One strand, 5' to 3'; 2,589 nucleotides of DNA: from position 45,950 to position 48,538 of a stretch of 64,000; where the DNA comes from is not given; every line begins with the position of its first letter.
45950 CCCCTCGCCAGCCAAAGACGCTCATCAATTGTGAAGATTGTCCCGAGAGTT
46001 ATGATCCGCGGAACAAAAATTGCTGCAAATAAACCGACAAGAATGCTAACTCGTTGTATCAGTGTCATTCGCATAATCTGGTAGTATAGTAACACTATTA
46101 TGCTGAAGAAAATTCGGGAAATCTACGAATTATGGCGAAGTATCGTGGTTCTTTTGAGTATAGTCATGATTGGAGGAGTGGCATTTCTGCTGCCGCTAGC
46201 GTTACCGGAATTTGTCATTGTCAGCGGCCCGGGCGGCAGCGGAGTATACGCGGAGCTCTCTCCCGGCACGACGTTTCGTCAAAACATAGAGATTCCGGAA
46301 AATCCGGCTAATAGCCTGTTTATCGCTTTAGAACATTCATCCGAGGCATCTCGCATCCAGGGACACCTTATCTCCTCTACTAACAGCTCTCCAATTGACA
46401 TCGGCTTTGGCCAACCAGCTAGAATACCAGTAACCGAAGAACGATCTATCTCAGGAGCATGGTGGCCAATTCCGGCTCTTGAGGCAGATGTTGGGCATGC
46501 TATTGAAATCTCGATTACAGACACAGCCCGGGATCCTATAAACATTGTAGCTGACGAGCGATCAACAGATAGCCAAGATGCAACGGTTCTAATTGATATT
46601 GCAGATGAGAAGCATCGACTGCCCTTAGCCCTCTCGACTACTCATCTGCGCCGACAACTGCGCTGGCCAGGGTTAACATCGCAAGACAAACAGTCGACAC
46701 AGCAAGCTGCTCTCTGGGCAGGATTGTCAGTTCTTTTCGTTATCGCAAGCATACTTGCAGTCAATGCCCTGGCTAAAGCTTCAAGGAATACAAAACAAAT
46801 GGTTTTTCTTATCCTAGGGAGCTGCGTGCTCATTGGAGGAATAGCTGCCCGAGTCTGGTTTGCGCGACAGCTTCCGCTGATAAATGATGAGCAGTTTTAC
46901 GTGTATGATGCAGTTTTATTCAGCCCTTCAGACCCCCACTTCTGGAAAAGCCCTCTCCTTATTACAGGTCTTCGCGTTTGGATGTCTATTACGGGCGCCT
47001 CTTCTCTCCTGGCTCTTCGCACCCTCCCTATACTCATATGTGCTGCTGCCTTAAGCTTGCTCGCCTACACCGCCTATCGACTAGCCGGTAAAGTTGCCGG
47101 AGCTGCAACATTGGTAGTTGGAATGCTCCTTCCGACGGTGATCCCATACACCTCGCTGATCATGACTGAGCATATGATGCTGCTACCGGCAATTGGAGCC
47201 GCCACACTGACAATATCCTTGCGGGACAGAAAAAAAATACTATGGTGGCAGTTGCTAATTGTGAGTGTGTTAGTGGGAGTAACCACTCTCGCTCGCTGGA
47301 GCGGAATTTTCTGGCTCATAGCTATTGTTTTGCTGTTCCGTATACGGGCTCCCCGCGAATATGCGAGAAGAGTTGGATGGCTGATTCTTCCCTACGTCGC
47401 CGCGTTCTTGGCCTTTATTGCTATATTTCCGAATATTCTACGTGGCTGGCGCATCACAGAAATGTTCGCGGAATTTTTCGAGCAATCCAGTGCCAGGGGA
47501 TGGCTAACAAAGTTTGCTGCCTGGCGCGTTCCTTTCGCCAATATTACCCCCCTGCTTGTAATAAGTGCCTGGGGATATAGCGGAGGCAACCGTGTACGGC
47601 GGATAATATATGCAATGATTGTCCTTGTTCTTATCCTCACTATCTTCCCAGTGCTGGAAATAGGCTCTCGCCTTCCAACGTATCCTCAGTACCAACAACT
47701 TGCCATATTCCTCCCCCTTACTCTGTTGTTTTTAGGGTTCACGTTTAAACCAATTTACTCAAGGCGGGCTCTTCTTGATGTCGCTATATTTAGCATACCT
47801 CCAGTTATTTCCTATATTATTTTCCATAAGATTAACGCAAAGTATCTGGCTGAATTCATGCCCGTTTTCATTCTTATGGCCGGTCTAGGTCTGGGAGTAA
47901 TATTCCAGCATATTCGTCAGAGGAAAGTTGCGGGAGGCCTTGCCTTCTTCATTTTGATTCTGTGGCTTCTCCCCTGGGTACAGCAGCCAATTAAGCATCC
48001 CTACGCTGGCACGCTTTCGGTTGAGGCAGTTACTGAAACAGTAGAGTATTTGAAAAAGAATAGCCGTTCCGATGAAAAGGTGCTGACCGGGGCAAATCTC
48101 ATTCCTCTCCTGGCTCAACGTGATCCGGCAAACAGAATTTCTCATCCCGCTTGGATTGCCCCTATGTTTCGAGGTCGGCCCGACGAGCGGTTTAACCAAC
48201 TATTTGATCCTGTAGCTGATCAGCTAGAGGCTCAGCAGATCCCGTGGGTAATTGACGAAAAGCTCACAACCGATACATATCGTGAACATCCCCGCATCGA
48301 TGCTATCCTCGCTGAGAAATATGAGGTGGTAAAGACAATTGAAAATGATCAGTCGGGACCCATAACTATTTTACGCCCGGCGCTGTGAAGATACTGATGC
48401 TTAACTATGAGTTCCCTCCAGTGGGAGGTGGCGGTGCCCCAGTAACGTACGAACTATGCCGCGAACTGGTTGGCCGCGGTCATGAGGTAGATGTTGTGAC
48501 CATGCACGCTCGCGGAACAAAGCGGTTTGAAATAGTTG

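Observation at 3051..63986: Roughly 60-kb envelope-glycosylation island with an exceptional density of GT-C membrane glycosyltransferases fed by three polyprenyl-phosphate-sugar synthases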

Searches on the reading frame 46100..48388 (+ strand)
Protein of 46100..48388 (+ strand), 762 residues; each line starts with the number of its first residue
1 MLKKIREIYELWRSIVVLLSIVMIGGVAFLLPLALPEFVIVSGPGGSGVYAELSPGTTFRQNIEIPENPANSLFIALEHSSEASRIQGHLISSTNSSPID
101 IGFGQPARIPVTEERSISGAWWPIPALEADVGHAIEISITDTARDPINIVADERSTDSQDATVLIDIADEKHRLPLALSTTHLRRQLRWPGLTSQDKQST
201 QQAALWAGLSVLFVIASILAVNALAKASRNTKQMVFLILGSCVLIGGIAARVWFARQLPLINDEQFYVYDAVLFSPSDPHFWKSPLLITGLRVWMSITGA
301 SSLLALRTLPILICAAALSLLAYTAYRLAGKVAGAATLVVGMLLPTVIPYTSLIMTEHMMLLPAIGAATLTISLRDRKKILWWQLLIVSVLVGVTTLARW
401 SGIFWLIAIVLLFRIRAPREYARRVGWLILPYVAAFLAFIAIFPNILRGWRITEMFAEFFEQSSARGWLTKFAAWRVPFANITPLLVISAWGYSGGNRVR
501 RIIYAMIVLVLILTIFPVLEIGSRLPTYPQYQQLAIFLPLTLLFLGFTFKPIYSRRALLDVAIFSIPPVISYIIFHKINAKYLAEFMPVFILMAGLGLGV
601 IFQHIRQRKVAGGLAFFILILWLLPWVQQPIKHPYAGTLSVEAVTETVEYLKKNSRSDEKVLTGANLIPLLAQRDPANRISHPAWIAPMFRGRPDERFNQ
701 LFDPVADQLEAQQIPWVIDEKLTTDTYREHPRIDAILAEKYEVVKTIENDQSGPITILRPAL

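Call 6: search_protein_families(library=pfam, proteins=[window:46100-48388:+], max_evalue=0.01)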
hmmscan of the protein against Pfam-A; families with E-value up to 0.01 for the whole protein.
window:46100-48388:+ (762 aa): 0 families

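Call 12: search_protein_families(library=ncbifam, proteins=[window:46100-48388:+], max_evalue=1)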
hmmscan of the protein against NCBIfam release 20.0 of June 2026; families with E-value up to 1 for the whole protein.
window:46100-48388:+ (762 aa): 0 families

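Call 14: find_homologous_proteins(query=window:46100-48388:+, max_evalue=0.001)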
Query window:46100-48388:+ (762 aa): 2 proteins with E <= 0.001 among 8000 candidates.
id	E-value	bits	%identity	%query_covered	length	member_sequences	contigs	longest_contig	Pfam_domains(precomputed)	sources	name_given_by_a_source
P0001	0.0e+0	1138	66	100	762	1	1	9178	-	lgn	-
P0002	3.5e-139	484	37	98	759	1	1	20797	-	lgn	-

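Call 43: find_encoding_contigs(protein=P0002, flank=10000, max_places=2)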
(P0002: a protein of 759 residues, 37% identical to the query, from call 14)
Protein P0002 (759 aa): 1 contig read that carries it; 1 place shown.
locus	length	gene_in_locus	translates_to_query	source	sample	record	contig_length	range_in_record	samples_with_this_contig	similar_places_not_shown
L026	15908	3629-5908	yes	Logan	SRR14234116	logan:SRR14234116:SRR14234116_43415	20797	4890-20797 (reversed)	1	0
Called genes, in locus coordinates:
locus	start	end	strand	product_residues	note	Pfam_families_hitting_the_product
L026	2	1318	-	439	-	?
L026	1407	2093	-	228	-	PF00535:Glycos_transf_2, PF10111:Glyco_tranf_2_2 (weak), PF13641:Glyco_tranf_2_3 (weak)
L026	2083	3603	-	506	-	PF02366:PMT, PF13231:PMT_2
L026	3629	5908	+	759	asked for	-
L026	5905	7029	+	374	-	PF13439:Glyco_transf_4, PF13477:Glyco_trans_4_2, PF13579:Glyco_trans_4_4, PF20706:GT4-conflict (weak), PF00534:Glycos_transf_1, PF13692:Glyco_trans_1_4, PF13524:Glyco_trans_1_2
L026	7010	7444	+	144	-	-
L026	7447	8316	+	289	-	PF07021:MetW, PF13489:Methyltransf_23, PF01209:Ubie_methyltran, PF13847:Methyltransf_31, PF08241:Methyltransf_11, PF08242:Methyltransf_12, PF13649:Methyltransf_25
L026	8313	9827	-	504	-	-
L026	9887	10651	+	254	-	PF05401:NodS (weak), PF13489:Methyltransf_23, PF13847:Methyltransf_31, PF08241:Methyltransf_11, PF08242:Methyltransf_12, PF13649:Methyltransf_25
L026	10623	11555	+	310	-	PF13489:Methyltransf_23, PF07021:MetW (weak), PF13847:Methyltransf_31, PF08241:Methyltransf_11, PF08242:Methyltransf_12, PF13649:Methyltransf_25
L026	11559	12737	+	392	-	PF01041:DegT_DnrJ_EryC1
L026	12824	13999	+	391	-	PF13439:Glyco_transf_4, PF13579:Glyco_trans_4_4, PF00534:Glycos_transf_1, PF13692:Glyco_trans_1_4, PF13524:Glyco_trans_1_2 (weak)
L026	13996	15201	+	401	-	PF01041:DegT_DnrJ_EryC1, PF00155:Aminotran_1_2 (weak), PF01212:Beta_elim_lyase (weak)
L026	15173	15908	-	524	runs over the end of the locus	PF13231:PMT_2 (weak)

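Call 44: find_encoding_contigs(protein=P0001, flank=10000, max_places=2)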
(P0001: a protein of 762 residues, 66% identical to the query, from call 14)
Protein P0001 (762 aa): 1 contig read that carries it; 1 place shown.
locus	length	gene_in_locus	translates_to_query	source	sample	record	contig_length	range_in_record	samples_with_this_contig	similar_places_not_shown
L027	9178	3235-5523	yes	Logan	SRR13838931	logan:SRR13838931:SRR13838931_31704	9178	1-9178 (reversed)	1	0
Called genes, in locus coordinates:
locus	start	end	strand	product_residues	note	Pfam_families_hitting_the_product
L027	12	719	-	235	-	PF13489:Methyltransf_23, PF08241:Methyltransf_11, PF08242:Methyltransf_12, PF13649:Methyltransf_25, PF13847:Methyltransf_31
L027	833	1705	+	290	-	PF13489:Methyltransf_23, PF01209:Ubie_methyltran, PF13847:Methyltransf_31, PF08241:Methyltransf_11, PF08242:Methyltransf_12, PF13649:Methyltransf_25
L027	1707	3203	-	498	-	PF02366:PMT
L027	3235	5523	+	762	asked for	-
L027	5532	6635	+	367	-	PF13439:Glyco_transf_4, PF13477:Glyco_trans_4_2, PF13579:Glyco_trans_4_4, PF20706:GT4-conflict (weak), PF00534:Glycos_transf_1, PF13692:Glyco_trans_1_4, PF13524:Glyco_trans_1_2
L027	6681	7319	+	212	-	PF13489:Methyltransf_23, PF07021:MetW (weak), PF08241:Methyltransf_11, PF08242:Methyltransf_12, PF13649:Methyltransf_25, PF13847:Methyltransf_31 (weak)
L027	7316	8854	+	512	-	-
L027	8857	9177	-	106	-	?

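Call 89: search_protein_families(library=pfam, proteins=[window:46100-48385:+], max_evalue=10)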
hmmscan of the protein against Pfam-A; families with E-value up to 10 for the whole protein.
window:46100-48385:+ (762 aa): 1 family
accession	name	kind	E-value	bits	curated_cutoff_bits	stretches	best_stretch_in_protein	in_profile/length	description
PF11670.13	MSP1a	-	0.1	12.3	27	1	194-252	105-162/252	Major surface protein 1a (MSP1a)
